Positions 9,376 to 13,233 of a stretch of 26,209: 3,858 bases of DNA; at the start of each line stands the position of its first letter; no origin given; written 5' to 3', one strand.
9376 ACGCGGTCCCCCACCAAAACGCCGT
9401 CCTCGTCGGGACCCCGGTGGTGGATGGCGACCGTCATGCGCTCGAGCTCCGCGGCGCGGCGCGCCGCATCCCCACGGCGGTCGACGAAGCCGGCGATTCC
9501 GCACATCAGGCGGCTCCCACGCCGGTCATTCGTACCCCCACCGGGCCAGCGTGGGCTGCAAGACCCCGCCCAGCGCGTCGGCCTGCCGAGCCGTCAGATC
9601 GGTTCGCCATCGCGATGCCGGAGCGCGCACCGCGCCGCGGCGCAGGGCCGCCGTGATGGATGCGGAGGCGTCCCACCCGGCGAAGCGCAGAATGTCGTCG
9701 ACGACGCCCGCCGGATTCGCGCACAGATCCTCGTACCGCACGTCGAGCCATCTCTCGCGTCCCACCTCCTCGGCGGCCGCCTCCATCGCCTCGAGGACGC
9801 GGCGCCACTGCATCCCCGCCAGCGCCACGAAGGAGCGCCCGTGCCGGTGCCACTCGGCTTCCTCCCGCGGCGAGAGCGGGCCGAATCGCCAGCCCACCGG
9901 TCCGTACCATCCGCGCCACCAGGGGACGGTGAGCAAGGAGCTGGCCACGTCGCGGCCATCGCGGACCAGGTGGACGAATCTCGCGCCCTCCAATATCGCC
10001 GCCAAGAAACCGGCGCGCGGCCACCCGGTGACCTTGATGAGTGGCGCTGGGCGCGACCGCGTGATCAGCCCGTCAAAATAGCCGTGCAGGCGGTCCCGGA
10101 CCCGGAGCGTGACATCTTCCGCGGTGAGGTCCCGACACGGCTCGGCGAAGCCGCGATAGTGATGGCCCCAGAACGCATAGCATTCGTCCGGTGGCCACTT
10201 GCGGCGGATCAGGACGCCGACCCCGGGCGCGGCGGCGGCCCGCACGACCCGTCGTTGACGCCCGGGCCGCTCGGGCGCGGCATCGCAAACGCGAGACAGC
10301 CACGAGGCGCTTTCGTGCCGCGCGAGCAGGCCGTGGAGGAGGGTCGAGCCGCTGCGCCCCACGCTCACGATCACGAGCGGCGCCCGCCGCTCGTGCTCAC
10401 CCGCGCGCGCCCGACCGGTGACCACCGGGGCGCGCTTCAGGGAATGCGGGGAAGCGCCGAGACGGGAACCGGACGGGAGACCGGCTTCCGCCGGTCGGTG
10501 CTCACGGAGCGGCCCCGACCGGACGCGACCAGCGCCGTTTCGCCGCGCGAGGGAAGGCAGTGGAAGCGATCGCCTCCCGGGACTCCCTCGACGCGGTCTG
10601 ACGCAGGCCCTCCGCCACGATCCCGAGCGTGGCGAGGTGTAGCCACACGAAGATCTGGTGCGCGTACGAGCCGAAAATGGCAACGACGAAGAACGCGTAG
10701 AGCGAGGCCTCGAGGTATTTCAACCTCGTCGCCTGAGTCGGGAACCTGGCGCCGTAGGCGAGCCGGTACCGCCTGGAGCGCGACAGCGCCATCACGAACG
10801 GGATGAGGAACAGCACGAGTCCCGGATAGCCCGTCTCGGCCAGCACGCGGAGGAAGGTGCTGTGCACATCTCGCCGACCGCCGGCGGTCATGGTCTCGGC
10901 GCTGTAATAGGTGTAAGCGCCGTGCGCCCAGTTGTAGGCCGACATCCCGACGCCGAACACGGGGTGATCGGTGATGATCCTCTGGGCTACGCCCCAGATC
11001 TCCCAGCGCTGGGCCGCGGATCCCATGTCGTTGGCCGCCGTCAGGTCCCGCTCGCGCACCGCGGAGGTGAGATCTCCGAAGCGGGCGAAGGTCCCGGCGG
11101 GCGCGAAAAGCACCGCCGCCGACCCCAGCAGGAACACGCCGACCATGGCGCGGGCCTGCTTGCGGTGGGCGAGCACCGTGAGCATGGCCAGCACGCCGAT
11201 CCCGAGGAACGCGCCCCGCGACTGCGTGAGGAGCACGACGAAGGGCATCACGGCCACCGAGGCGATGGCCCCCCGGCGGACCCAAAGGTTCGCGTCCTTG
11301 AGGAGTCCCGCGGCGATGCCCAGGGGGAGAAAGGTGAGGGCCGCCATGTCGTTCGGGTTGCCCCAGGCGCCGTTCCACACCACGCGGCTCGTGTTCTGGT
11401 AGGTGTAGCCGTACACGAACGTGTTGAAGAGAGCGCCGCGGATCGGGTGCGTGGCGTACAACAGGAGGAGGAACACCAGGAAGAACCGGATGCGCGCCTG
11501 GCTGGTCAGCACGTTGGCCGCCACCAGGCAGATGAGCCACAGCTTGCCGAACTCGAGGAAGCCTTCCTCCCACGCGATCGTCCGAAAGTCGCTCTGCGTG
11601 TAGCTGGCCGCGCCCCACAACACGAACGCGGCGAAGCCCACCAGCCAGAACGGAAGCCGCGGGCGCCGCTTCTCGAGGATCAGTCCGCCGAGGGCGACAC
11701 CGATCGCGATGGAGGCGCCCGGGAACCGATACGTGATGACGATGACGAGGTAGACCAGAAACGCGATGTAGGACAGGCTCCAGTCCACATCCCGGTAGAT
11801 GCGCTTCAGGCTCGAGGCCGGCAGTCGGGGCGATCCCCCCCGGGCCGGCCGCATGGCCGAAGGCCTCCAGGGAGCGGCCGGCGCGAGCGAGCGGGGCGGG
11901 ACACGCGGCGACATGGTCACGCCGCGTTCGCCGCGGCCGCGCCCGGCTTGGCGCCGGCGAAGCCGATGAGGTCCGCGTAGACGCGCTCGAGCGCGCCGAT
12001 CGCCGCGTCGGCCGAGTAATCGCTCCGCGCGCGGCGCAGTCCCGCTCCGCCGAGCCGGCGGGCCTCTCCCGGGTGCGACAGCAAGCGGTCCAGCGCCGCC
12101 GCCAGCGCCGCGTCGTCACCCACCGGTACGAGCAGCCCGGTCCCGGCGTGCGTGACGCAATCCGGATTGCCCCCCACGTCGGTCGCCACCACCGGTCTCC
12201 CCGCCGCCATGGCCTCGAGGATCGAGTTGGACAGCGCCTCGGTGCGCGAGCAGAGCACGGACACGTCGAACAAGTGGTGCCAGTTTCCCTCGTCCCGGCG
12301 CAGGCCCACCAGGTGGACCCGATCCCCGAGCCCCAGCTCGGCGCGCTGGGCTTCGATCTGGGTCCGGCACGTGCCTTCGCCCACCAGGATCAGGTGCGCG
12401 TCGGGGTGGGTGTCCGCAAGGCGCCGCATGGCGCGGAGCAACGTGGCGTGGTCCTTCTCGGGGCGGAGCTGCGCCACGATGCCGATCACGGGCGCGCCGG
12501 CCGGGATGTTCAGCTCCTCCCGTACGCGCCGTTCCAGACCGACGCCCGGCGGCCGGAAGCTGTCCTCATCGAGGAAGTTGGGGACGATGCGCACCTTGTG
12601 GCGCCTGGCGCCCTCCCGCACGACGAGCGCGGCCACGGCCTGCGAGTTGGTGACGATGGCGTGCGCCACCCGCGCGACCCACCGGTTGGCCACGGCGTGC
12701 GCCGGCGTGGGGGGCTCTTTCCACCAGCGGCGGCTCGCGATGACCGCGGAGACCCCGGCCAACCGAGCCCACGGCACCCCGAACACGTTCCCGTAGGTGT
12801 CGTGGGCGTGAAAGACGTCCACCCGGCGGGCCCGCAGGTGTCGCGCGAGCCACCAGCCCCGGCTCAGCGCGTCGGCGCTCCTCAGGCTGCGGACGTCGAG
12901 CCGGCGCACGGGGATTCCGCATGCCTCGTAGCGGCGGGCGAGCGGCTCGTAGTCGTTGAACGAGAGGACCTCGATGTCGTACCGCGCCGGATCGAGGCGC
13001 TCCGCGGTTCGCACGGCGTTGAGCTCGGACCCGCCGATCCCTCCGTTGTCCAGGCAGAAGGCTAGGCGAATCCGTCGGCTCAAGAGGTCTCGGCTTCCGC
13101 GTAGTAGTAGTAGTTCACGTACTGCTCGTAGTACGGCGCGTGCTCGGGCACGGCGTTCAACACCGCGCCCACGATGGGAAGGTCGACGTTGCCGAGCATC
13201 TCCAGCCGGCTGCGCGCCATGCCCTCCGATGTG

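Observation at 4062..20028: Self-contained sigma54 regulon: three -24/-12 promoters driving the glycan locus with an NtrC-type activator and kinase alongside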

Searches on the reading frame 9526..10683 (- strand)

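Call 5: search_protein_families(library=pfam, proteins=[window:9526-10683:-], max_evalue=0.01)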
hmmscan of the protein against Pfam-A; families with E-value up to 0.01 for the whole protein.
window:9526-10683:- (385 aa): 3 families
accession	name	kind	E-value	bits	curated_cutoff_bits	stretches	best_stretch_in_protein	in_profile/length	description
PF13469.12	Sulfotransfer_3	-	4.2e-22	79.9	27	1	102-338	1-213/216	Sulfotransferase family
PF00685.33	Sulfotransfer_1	-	3.2e-06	27.2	22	1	228-340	84-184/255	Sulfotransferase domain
PF09037.16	Sulphotransf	-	0.0073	16.3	22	0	312-342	189-219/244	Stf0 sulphotransferase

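Call 8: search_protein_families(library=ncbifam, proteins=[window:9526-10683:-], max_evalue=0.001)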
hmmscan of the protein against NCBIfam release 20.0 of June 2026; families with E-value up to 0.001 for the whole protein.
window:9526-10683:- (385 aa): 0 families

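Call 35: search_protein_families(library=pfam, proteins=[window:9526-10683:-], max_evalue=1)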
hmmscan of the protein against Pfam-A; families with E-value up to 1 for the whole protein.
window:9526-10683:- (385 aa): 3 families
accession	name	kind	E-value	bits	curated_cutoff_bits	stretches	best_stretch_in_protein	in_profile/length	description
PF13469.12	Sulfotransfer_3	-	4.2e-22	79.9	27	1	102-338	1-213/216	Sulfotransferase family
PF00685.33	Sulfotransfer_1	-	3.2e-06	27.2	22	1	228-340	84-184/255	Sulfotransferase domain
PF09037.16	Sulphotransf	-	0.0073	16.3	22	1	312-342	189-219/244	Stf0 sulphotransferase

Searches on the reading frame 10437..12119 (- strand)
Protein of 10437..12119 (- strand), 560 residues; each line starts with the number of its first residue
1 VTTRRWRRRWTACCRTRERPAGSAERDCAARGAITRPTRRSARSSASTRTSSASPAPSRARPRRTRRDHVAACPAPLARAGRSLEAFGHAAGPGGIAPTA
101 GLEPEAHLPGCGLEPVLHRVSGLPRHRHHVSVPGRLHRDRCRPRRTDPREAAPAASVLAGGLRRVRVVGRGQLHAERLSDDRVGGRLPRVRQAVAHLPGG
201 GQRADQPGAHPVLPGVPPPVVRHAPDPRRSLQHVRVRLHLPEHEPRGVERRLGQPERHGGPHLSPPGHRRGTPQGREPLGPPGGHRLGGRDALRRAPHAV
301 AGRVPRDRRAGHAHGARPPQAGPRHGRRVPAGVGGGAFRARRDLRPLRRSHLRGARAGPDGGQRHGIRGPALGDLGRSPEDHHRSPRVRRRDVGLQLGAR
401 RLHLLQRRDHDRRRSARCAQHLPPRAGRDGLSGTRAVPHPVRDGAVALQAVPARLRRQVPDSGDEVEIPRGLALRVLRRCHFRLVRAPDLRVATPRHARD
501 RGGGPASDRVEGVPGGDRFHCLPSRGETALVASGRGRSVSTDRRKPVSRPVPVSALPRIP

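Call 5: search_protein_families(library=pfam, proteins=[window:10437-12119:-], max_evalue=0.01)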
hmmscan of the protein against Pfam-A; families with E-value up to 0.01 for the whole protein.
window:10437-12119:- (560 aa): 0 families

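Call 6: search_protein_families(library=pfam, proteins=[window:10502-11920:-], max_evalue=0.01)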
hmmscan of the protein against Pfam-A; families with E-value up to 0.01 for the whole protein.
window:10502-11920:- (472 aa): 1 family
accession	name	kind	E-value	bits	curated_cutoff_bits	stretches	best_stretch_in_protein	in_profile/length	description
PF04932.20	Wzy_C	-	1.8e-24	86.6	31.7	1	221-372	2-149/149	O-Antigen ligase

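Call 8: search_protein_families(library=ncbifam, proteins=[window:10502-11920:-], max_evalue=0.001)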
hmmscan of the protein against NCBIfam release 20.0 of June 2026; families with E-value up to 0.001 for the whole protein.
window:10502-11920:- (472 aa): 1 family
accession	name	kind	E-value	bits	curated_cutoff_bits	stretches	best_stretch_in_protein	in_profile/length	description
TIGR03097.1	PEP_O_lig_1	hypoth_equivalog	9.3e-24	84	188.1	1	47-385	27-351/408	putative O-glycosylation ligase, exosortase A system-associated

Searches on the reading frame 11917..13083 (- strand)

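Call 5: search_protein_families(library=pfam, proteins=[window:11917-13083:-], max_evalue=0.01)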
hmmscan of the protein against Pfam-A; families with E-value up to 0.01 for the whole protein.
window:11917-13083:- (388 aa): 5 families
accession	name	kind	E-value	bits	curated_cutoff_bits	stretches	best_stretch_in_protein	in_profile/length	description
PF00534.26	Glycos_transf_1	-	7.7e-35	120.4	26.4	1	187-347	5-168/172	Glycosyl transferases group 1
PF13692.12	Glyco_trans_1_4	-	8.1e-34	117.3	27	1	198-336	2-141/142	Glycosyl transferases group 1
PF13579.12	Glyco_trans_4_4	-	1.1e-19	71.7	29.7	1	17-169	1-157/158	Glycosyl transferase 4-like domain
PF13439.12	Glyco_transf_4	-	9.1e-16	58.8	28.5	1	16-174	1-169/170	Glycosyltransferase Family 4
PF13524.12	Glyco_trans_1_2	-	5.6e-07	30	25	1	281-362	60-139/144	Glycosyl transferase-like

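Call 8: search_protein_families(library=ncbifam, proteins=[window:11917-13083:-], max_evalue=0.001)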
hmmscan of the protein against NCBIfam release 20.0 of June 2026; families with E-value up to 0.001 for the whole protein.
window:11917-13083:- (388 aa): 35 families (the best 25 are shown)
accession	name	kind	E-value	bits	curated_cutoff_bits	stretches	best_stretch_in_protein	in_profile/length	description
TIGR03088.1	stp2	hypoth_equivalog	5.3e-46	157.4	409.05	1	15-372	12-373/374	TIGR03088 family PEP-CTERM/XrtA system glycosyltransferase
NF041876.1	EPS_EpsE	equivalog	1.6e-31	109.9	400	1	172-360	186-384/389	exopolysaccharide biosynthesis GT4 family glycosyltransferase EpsE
TIGR03999.1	thiol_BshA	equivalog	1.3e-29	103.4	273.7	1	138-373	143-374/375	N-acetyl-alpha-D-glucosaminyl L-malate synthase BshA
TIGR04063.1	stp3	hypoth_equivalog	2.9e-27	95.6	442.05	1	136-373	154-396/397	TIGR04063 family PEP-CTERM/XrtA system glycosyltransferase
TIGR03449.1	mycothiol_MshA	equivalog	1.8e-24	86.4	462.5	1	129-372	154-403/406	D-inositol-3-phosphate glycosyltransferase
NF011726.0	PRK15179.1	equivalog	1.4e-23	83.1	733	1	200-365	520-687/694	Vi polysaccharide biosynthesis protein TviE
NF038229.1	Glyco4_Geo_Pelo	equivalog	1.2e-21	77.2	400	1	130-373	100-337/338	GPMC system family 4 glycosyltransferase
TIGR02149.1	glgA_Coryne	subfamily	4e-21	75.6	302.4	1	86-370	82-388/391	glycogen synthase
NF038298.1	EPS_HpsO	equivalog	5.1e-20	71.6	575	1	119-364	124-379/388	hormogonium polysaccharide biosynthesis glycosyltransferase HpsO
NF038011.1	PelF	equivalog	2.8e-19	69.6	100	1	138-369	256-489/489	GT4 family glycosyltransferase PelF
NF012034.0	PRK15490.1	equivalog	3.4e-16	58.8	813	1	200-324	401-522/578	Vi polysaccharide biosynthesis glycosyltransferase TviE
NF050063.1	ProtGlycPglJ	equivalog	1.4e-15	57.4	500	1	141-337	146-332/363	N-acetylgalactosamine-N,N'-diacetylbacillosaminyl-diphospho-undecaprenol 4-alpha-N-acetylgalactosaminyltransferase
NF007640.0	PRK10307.1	subfamily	2.7e-14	52.9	276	1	131-367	163-402/411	WcaI family glycosyltransferase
NF053787.1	GlcN_PG_synth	equivalog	2.7e-13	49.5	480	1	142-373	146-360/361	N-acetylglucosaminyl phosphatidylglycerol synthase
NF047684.1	TeichurnBiosyTuaC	equivalog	3.4e-13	49.3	550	1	165-372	188-389/391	teichuronic acid biosynthesis protein TuaC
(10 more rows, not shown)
